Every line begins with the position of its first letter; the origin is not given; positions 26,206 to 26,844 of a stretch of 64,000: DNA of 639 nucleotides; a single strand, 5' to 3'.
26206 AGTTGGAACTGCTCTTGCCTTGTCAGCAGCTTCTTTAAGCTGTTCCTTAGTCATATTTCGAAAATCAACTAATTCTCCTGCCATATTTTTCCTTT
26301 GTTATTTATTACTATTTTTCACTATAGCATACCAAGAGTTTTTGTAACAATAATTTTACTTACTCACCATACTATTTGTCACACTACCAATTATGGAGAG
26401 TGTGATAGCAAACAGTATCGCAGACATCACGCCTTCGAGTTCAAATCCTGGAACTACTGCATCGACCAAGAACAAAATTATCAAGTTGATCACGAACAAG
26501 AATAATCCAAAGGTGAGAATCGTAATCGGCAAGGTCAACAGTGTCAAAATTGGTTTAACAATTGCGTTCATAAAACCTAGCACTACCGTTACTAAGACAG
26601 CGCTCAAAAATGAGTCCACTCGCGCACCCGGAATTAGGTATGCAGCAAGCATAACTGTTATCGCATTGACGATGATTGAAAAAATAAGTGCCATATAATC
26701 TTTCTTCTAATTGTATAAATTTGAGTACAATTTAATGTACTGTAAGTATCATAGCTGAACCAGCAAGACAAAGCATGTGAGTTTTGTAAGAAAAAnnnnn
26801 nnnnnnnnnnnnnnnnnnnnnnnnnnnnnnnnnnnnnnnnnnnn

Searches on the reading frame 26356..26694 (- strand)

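Call 53: search_protein_families(library=pfam, max_evalue=0.000001, proteins=[window:26356-26694:-])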
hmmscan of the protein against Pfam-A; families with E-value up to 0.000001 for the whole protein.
window:26356-26694:- (112 aa): 1 family
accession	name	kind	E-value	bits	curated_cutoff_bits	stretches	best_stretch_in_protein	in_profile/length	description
PF04020.18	Phage_holin_4_2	-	1.9e-29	102.7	28.8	1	1-104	1-104/105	Mycobacterial 4 TMS phage holin, superfamily IV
